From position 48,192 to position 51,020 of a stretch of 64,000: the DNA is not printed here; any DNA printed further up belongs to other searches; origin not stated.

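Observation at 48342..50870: DnaE-like polymerase gene ends abruptly after the palm/fingers motif, immediately before a HerA/GmrSD-type block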

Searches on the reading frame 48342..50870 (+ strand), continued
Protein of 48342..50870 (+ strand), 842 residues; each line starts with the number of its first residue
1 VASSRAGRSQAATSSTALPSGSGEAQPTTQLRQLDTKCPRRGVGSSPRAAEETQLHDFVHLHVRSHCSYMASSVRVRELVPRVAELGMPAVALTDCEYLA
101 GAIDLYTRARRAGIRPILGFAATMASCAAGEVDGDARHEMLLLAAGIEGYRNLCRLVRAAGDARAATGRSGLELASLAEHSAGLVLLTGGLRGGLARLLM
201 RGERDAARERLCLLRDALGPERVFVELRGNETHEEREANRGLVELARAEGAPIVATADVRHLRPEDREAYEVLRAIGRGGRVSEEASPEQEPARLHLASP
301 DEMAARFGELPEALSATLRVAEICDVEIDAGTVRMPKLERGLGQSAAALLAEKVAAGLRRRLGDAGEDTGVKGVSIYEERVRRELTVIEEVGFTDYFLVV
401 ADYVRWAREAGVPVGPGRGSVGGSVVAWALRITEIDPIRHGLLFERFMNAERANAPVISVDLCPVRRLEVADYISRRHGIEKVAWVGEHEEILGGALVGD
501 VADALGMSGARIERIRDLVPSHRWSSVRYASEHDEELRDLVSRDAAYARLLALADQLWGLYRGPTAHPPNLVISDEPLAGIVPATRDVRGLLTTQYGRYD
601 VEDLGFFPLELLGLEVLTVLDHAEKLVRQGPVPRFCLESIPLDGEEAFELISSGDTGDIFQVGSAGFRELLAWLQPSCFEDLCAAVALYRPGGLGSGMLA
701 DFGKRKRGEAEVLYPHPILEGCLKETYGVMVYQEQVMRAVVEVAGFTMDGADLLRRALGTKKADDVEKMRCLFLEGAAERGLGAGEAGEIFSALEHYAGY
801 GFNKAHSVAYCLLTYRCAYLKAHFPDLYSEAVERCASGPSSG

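Call 93: predict_structure(alignment_id=A1)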
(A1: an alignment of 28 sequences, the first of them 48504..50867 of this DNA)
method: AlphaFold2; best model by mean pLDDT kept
length: 788 residues; sequences in the alignment: 28
mean_pLDDT: 88.1   pTM: 0.83
mean pLDDT of the five models: 88.1, 88.1, 87.0, 85.8, 85.1
residues with pLDDT >= 90: 490; 70-90: 243; 50-70: 36; < 50: 19
segments of 3 or more residues with pLDDT < 50: 75-81, 231-235, 785-788
pLDDT, mean of each block of 10 residues (from residue 1): 89 91 96 96 92 95 94 51 84 96 89 78 93 92 92 94 93 89 93 96 94 91 82 56 95 93 96 84 83 95 88 56 93 90 93 94 86 94 90 76 81 90 92 87 90 90 78 81 89 92 89 84 90 85 90 86 94 93 90 95 90 91 94 76 85 93 91 91 93 90 84 93 93 91 79 93 97 94 53
secondary structure, 60 per line:
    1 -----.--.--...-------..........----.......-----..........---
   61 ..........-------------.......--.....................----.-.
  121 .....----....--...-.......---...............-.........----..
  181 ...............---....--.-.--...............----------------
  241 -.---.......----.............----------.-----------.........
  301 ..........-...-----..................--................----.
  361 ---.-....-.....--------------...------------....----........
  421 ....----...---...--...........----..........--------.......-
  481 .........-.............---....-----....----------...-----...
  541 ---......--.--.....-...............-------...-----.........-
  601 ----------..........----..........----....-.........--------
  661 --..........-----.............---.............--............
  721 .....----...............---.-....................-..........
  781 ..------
elements in order (helices of 4 or more, strands of 3 or more residues): H22-31 E36-42 H48-57 E61-70 E84-90 H93-113 H120-125 E130-133 H140-146 H150-164 E169-174 H179-195 E199-202 H210-224 H246-252 H257-269 H292-310 H320-337 H340-355 H366-369 H371-375 E405-408 H413-424 E429-431 E435-437 H440-450 H455-464 H473-479 H481-489 H491-503 E507-510 E516-519 E530-532 E538-540 H544-549 E555-559 H561-575 H591-599 H611-620 H625-634 H639-642 H644-652 H663-672 H679-690 H694-706 H709-725 H730-744 H750-769 H771-782
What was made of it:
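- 50736..50837 (+): Last homologous helices (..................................). C763 replaces the near-invariant T, as in other short forms. Model helices 750-769 and 771-782 (call 93).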

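Call 96: fold_search(model_id=the predicted structure, library=pdb)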
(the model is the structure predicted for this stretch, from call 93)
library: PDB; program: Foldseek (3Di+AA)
matches with E <= 10: 575; with E <= 0.001: 28
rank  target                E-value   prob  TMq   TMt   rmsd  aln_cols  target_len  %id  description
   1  2hpi                  1.4e-59  1.00  0.89  0.62   4.1       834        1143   35  Eubacterial and Eukaryotic Replicative DNA Polymerases are not Homologous: X-ray Structure of DNA Polymerase III (released 2006-09-19)
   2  4jom                  1.9e-59  1.00  0.88  0.77   3.9       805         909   35  Structure of E. coli Pol III 3mPHP mutant (released 2013-05-29)
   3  4iqj_D                2.0e-59  1.00  0.86  0.58   5.0       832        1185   35  Structure of PolIIIalpha-Tauc-DNA complex suggests an atomic model of the replisome (released 2013-03-13)
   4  2hnh                  2.1e-59  1.00  0.89  0.78   3.7       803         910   35  Crystal structure of the catalytic alpha subunit of E. coli replicative DNA polymerase III (released 2006-09-19)
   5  4iqj_C                2.6e-58  1.00  0.86  0.60   4.7       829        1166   35  Structure of PolIIIalpha-Tauc-DNA complex suggests an atomic model of the replisome (released 2013-03-13)
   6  2hqa                  4.0e-58  1.00  0.88  0.77   4.0       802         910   35  Crystal structure of the catalytic alpha subunit of E. Coli replicative DNA polymerase III (released 2006-09-19)
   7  5fkv_A                4.2e-58  1.00  0.91  0.64   3.3       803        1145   35  cryo-EM structure of the E. coli replicative DNA polymerase complex bound to DNA (DNA polymerase III alpha, beta, epsi (released 2015-11-25)
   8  7pu7_A                5.7e-58  1.00  0.90  0.67   3.5       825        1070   33  DNA polymerase from M. tuberculosis (released 2022-02-23)
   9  4iqj_A                6.3e-58  1.00  0.88  0.61   4.4       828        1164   35  Structure of PolIIIalpha-Tauc-DNA complex suggests an atomic model of the replisome (released 2013-03-13)
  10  4iqj_B                1.1e-57  1.00  0.87  0.60   3.7       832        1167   34  Structure of PolIIIalpha-Tauc-DNA complex suggests an atomic model of the replisome (released 2013-03-13)
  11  3e0d_A                7.9e-57  1.00  0.91  0.63   3.9       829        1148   35  Insights into the Replisome from the Crystral Structure of the Ternary Complex of the Eubacterial DNA Polymerase III a (released 2008-09-23)
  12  5fkw_A                1.2e-56  1.00  0.91  0.78   3.3       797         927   35  cryo-EM structure of the E. coli replicative DNA polymerase complex bound to DNA (DNA polymerase III alpha, beta, epsi (released 2015-11-25)
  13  5lew                  1.3e-56  1.00  0.91  0.78   3.0       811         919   33  DNA polymerase (released 2017-10-25)
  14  5fku_A                1.5e-55  1.00  0.92  0.64   2.8       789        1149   36  cryo-EM structure of the E. coli replicative DNA polymerase complex in DNA free state (DNA polymerase III alpha, beta, (released 2015-11-25)
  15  3f2c_A                6.9e-29  1.00  0.71  0.57   5.1       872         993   20  DNA Polymerase PolC from Geobacillus kaustophilus complex with DNA, dGTP and Mn (released 2009-01-20)
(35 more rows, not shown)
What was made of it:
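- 48504..50870 (+): Short DnaE-like gene (788 aa plus stop). Probable start is TTG 48504. AlphaFold model has pLDDT 88, pTM 0.83 and TM 0.86-0.92 to Pol III alpha structures (calls 93, 96).
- On C-family DNA polymerase, DnaE1 type (Pol III alpha): Fold match (call 96).
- Closest known: DnaE1, the Pol III alpha subunit. Same: The predicted fold has TM 0.86-0.92 (call 96).
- Model pLDDT 88 and TM 0.86-0.92 to 2HNH, 2HPI and 5FKU (calls 93, 96). The fold is intact here (calls 93, 96).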

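Call 105: search_protein_families(library=phrogs, proteins=[L090:6980-8116:+, window:48504-50867:+], max_evalue=0.00001)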
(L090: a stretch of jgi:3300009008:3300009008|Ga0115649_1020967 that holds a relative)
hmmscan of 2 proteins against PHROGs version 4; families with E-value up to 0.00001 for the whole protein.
L090:6980-8116:+ (378 aa): 0 families

window:48504-50867:+ (788 aa): 7 families
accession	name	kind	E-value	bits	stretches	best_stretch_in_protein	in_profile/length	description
phrog_405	-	DNA, RNA and nucleotide metabolism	2.1e-200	669.5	1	2-778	42-821/1190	DNA polymerase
phrog_11165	-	DNA, RNA and nucleotide metabolism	6.4e-92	309.8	1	320-782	37-511/782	DNA polymerase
phrog_12219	-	DNA, RNA and nucleotide metabolism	3.9e-45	155.5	1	402-776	2-408/823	DNA polymerase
phrog_21652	-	DNA, RNA and nucleotide metabolism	7.8e-45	154.3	1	366-723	36-428/476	DNA polymerase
phrog_7513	-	unknown function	2.4e-44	153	1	3-404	10-454/461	-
phrog_13169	-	DNA, RNA and nucleotide metabolism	5.6e-25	89.1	1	7-398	6-413/463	DNA polymerase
phrog_4335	-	unknown function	8.2e-08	32.8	1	726-776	11-61/421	-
